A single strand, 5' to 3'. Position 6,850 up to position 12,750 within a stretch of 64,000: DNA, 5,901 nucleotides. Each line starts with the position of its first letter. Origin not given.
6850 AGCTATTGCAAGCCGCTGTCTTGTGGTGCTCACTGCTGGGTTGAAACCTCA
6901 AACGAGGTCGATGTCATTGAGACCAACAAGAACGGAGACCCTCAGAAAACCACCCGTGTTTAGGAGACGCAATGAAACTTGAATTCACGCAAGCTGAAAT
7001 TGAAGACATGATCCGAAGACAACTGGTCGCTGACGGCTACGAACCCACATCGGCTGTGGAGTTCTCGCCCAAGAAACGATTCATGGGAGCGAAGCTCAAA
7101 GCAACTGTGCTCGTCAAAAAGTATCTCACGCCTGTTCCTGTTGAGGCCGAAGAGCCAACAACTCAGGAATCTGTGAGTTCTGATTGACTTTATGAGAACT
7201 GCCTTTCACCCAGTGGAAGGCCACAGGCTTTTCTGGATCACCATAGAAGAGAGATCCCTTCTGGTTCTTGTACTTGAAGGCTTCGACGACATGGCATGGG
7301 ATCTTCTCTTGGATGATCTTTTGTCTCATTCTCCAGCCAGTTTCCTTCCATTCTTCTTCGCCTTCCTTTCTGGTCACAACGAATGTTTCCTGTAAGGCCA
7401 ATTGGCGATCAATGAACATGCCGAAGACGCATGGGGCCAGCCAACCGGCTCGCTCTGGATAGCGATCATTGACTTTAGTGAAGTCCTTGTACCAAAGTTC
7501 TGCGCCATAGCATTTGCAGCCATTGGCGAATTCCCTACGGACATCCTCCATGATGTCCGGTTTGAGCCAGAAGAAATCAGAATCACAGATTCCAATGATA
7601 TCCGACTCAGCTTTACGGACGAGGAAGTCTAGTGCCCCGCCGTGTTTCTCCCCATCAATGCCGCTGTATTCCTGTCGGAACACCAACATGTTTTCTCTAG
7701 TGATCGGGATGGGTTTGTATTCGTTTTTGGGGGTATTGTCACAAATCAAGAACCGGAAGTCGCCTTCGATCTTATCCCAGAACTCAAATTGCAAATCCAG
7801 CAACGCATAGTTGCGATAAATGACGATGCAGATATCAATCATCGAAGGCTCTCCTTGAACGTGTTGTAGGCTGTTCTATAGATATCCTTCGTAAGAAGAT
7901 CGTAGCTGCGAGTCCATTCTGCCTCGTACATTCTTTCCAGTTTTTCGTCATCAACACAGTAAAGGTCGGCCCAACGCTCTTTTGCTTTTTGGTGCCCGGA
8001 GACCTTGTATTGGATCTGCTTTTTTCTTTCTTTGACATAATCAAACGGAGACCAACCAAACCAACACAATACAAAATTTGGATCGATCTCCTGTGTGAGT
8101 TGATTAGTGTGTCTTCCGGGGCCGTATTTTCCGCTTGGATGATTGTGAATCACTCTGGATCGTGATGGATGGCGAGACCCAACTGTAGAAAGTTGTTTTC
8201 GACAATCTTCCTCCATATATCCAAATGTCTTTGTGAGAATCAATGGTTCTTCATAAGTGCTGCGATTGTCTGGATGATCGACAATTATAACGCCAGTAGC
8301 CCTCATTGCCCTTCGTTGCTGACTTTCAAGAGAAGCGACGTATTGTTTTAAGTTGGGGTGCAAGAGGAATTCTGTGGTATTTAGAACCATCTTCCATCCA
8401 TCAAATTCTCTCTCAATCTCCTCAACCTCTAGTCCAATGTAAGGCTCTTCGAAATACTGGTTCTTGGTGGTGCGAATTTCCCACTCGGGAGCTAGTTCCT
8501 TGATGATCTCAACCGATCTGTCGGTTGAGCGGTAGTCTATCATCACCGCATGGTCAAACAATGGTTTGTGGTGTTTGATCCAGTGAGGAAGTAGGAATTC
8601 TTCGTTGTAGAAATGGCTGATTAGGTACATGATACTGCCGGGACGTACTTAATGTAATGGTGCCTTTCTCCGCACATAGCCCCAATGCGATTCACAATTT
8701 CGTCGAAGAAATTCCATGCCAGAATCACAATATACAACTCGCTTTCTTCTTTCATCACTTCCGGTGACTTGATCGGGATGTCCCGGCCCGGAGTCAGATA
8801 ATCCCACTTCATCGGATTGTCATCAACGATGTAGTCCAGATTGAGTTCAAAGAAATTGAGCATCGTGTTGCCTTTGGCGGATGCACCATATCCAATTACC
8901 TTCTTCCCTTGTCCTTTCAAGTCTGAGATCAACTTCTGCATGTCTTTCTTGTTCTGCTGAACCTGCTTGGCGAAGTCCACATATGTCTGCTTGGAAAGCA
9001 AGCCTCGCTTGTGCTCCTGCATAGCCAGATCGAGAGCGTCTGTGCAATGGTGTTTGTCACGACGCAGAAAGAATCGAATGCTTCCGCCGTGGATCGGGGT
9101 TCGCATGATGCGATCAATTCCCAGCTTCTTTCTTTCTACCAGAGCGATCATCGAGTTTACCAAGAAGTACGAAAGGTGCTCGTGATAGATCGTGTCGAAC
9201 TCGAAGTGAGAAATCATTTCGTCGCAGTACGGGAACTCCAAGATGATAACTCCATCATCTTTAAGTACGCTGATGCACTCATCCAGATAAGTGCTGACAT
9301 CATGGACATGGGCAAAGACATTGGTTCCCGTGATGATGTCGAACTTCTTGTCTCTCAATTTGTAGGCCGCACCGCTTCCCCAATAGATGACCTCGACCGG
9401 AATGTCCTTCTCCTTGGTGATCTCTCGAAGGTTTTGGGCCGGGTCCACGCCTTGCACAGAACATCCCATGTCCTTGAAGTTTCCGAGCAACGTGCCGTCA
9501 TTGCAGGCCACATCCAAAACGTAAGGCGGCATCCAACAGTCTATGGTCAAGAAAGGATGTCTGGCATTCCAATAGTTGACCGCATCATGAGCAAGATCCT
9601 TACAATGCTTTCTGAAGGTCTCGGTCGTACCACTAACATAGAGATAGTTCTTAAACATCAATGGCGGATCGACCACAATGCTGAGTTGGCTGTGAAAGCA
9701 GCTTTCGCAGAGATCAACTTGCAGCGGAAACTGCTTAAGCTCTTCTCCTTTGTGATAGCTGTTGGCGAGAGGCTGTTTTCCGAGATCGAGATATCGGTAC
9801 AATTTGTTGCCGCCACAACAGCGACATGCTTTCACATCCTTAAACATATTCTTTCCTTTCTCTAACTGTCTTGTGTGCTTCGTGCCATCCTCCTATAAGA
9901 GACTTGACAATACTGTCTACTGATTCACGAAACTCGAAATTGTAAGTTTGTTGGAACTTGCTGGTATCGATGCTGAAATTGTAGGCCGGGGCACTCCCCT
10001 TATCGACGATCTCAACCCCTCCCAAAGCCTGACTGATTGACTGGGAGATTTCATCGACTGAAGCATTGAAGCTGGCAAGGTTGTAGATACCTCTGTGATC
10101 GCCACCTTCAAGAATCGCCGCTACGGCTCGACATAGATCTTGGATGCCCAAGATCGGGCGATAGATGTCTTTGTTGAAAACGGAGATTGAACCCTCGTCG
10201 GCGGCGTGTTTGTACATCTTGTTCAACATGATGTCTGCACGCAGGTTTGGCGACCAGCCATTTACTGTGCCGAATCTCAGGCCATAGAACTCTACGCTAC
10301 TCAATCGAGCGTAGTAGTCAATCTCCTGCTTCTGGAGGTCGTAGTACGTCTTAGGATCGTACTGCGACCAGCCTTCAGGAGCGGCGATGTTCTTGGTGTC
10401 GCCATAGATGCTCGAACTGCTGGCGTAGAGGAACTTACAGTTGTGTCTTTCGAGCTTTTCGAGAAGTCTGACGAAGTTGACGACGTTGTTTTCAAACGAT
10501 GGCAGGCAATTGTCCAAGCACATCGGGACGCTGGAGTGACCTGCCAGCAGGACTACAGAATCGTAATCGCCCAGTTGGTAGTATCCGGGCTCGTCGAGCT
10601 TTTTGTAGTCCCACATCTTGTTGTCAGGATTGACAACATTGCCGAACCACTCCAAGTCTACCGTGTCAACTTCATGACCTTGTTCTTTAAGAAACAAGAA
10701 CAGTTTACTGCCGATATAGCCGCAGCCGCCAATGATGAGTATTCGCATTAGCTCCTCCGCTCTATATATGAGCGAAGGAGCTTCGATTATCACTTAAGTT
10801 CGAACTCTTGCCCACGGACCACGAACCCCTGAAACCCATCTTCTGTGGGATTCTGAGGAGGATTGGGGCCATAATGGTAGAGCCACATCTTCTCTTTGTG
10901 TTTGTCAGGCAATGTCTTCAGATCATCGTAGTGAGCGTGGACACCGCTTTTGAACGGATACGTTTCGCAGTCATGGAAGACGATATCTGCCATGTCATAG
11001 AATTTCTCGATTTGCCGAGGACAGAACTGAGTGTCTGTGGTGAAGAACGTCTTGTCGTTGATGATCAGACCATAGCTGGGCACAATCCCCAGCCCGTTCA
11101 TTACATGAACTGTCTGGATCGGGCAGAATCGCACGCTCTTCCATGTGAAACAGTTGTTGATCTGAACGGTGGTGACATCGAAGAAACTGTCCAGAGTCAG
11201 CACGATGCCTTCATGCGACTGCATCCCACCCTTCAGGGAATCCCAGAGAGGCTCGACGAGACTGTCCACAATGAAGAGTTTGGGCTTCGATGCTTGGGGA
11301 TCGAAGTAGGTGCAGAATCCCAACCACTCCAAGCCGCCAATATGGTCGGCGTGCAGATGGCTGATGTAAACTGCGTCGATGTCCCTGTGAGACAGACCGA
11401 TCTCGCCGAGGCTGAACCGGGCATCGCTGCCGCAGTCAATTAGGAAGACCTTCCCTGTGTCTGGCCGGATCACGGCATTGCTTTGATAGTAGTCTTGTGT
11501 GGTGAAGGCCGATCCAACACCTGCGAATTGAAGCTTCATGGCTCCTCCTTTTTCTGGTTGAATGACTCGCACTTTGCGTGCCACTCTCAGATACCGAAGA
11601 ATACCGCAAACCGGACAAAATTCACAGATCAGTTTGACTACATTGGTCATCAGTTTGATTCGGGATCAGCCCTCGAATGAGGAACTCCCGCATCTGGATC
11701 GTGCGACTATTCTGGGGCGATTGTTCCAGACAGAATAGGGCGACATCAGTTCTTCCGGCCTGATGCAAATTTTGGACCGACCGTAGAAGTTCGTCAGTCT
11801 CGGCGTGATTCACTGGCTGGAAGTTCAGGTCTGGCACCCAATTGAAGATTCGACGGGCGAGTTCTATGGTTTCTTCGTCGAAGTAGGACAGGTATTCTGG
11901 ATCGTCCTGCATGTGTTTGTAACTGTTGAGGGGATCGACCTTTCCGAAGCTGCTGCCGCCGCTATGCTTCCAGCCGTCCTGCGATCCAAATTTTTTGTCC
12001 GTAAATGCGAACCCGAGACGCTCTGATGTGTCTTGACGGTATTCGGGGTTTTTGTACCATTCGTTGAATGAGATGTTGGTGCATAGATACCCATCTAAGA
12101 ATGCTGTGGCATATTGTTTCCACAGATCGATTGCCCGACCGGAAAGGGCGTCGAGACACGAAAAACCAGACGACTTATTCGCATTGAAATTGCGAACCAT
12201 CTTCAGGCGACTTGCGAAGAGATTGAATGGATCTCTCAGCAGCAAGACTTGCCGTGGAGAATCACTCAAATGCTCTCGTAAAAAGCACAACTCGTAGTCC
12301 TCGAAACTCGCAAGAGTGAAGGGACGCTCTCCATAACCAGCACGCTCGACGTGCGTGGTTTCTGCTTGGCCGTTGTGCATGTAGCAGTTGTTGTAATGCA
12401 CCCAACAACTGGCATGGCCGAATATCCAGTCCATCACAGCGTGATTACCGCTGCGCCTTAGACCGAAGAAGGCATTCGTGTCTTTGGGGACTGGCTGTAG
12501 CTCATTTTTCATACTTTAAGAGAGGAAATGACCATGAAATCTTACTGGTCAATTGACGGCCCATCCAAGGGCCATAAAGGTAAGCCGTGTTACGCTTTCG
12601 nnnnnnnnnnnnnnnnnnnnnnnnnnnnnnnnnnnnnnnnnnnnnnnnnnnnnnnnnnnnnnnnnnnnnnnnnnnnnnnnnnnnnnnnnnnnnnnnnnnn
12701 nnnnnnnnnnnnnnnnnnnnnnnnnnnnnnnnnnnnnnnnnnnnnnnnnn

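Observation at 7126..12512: Six-gene sugar-modification cluster (GTs, C-methyltransferase, epimerase/dehydratase, MBL hydrolase, sulfotransferase-like)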

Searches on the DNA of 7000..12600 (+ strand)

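Call 6: search_dna_similar(query=window:7000-12600:+, collection=phages, mode=near, max_rows=15)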
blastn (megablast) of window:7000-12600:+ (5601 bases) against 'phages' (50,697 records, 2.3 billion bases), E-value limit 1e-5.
No match.

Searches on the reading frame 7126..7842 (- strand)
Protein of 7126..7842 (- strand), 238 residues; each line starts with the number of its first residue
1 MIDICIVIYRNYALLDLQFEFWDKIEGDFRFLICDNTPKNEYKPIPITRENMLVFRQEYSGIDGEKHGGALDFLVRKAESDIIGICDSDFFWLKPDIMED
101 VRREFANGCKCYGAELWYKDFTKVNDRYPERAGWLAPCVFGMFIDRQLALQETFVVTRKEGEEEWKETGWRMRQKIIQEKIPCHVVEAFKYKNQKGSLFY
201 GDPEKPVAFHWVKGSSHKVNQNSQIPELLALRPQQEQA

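Call 3: search_protein_families(library=pfam, proteins=[window:7126-7842:-], max_evalue=0.1)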
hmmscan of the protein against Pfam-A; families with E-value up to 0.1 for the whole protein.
window:7126-7842:- (238 aa): 1 family
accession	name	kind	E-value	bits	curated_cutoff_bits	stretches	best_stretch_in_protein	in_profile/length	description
PF00535.33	Glycos_transf_2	-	0.03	14.7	23.3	1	66-97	65-96/168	Glycosyl transferase family 2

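Call 4: search_protein_families(library=ncbifam, proteins=[window:7126-7842:-], max_evalue=0.1)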
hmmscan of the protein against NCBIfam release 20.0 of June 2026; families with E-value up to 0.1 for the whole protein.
window:7126-7842:- (238 aa): 0 families

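Call 5: search_protein_families(library=phrogs, proteins=[window:7126-7842:-], max_evalue=0.01)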
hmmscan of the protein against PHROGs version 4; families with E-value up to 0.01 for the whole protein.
window:7126-7842:- (238 aa): 0 families

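Call 31: find_homologous_proteins(query=window:7126-7842:-, max_evalue=0.001)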
Query window:7126-7842:- (238 aa): 40 proteins with E <= 0.001 among 132 candidates.
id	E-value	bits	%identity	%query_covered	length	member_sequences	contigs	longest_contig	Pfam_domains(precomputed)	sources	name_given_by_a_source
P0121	6.6e-165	565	100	100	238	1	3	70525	-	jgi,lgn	-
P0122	9.1e-118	410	72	99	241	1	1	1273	-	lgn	-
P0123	1.4e-98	347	64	93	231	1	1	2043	-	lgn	-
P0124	2.1e-82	294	56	95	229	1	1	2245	-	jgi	jgi:hypothetical protein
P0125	6.7e-80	286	57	97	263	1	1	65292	-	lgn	-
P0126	1.7e-79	285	57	94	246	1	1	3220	-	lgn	-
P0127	6.0e-79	283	55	92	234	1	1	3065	-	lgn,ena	-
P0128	1.0e-77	279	51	96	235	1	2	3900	-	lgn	-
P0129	2.9e-75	271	55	93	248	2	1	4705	-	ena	-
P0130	1.6e-74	269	55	95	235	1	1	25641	-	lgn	-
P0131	3.5e-73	264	53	94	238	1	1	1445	-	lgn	-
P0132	9.5e-73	263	53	99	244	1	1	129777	-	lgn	-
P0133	3.8e-71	258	54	90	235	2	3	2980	-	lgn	-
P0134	1.4e-68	249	54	94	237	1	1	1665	-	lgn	-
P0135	1.3e-66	243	54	91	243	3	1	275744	PF00535.33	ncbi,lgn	-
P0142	1.2e-61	227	50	95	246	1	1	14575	PF00535.33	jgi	jgi:hypothetical protein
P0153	1.3e-54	203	44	93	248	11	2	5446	PF00535.33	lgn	-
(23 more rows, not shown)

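Call 32: find_encoding_contigs(protein=P0125, flank=10000, max_places=2)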
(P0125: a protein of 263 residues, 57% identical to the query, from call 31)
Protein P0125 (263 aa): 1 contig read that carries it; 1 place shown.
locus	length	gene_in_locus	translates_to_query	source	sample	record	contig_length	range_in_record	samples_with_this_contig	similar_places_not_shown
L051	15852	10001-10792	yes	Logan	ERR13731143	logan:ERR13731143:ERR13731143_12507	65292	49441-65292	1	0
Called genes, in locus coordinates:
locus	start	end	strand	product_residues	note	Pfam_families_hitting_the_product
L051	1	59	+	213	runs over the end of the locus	PF13338:AbiEi_4 (faint), PF12728:HTH_17 (faint)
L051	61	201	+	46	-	-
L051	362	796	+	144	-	PF00156:Pribosyltran (weak)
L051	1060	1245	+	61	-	-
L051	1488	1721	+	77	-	-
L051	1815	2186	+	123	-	-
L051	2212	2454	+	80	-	-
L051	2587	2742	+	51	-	-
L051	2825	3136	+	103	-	-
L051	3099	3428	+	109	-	-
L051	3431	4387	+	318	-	-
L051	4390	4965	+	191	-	-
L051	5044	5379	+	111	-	PF28597:T2SSF_N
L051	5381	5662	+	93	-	-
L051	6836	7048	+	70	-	-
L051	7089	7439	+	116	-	-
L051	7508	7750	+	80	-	-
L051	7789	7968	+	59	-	-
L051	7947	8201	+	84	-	PF16225:DUF4884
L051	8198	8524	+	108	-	-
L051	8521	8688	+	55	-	-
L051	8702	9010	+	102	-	-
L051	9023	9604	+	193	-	-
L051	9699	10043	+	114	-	-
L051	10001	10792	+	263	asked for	-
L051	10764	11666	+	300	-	-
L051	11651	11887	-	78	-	PF02599:CsrA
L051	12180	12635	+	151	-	-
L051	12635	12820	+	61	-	-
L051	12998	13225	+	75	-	-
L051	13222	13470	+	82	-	-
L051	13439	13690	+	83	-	-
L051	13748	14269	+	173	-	-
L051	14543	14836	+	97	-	-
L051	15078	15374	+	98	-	-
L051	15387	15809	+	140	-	PF03190:Thioredox_DsbH, PF00085:Thioredoxin, PF13098:Thioredoxin_2, PF13899:Thioredoxin_7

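Call 33: find_encoding_contigs(protein=P0135, flank=10000, max_places=2)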
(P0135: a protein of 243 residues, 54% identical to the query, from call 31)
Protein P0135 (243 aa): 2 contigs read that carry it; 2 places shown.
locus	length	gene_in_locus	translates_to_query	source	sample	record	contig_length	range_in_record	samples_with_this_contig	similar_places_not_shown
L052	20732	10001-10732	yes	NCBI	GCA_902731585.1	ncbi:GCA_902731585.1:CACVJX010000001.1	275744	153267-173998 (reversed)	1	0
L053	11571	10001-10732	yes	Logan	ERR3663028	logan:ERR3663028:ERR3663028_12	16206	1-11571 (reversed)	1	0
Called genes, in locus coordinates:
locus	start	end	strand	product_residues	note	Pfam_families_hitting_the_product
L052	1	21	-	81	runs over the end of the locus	PF11450:DUF3008 (weak)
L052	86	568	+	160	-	-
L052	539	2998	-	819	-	-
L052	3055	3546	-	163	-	-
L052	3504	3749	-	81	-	-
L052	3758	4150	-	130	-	-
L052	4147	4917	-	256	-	-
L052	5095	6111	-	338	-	PF25216:Volactin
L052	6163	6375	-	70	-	-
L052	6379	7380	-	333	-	-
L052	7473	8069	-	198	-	-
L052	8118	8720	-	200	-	-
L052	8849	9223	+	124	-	-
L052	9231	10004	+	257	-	PF01075:Glyco_transf_9 (weak)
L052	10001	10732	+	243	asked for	PF00535:Glycos_transf_2 (weak)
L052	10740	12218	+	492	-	PF00171:Aldedh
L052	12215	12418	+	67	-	-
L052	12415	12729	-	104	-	-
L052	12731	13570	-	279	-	-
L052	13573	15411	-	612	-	-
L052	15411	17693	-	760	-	PF00801:PKD (weak), PF18911:PKD_4 (faint)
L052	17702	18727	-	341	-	PF00801:PKD, PF18911:PKD_4, PF00801:PKD (weak)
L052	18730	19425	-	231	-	-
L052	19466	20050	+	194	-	-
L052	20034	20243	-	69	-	-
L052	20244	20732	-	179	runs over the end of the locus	-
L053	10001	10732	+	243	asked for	PF00535:Glycos_transf_2 (weak)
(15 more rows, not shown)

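Call 34: find_encoding_contigs(protein=P0132, flank=10000, max_places=2)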
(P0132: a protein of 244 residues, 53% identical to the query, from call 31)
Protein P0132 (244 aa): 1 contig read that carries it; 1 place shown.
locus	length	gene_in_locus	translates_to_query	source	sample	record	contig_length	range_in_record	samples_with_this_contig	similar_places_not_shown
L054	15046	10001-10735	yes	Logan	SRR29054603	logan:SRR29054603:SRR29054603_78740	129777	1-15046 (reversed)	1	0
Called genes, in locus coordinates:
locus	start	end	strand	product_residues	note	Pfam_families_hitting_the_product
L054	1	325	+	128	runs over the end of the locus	-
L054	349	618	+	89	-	PF26761:Acb5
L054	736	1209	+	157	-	-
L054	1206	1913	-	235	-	-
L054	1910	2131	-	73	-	-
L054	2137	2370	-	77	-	-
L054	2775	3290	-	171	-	-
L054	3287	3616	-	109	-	-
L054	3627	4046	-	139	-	-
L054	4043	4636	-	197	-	-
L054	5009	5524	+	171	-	-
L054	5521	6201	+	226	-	PF01522:Polysacc_deac_1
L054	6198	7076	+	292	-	PF00535:Glycos_transf_2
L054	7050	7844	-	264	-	-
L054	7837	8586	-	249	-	-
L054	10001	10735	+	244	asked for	-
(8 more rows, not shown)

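Call 77: search_solved_structures(query=A5, max_evalue=1)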
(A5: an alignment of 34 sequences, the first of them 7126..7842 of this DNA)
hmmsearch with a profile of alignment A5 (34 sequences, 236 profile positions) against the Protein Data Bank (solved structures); distinct sequences matched with E-value up to 1: 3.
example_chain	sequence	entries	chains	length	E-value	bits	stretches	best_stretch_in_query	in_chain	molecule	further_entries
6yv7_B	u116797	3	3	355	0.012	18.1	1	4-142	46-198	Glycosyl transferase, family 2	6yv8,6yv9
6yv7_A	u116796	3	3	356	0.012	18.1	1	4-142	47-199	Glycosyl transferase, family 2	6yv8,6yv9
2m7l_A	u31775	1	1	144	0.84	12.1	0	50-130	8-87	Calponin homology domain protein, putative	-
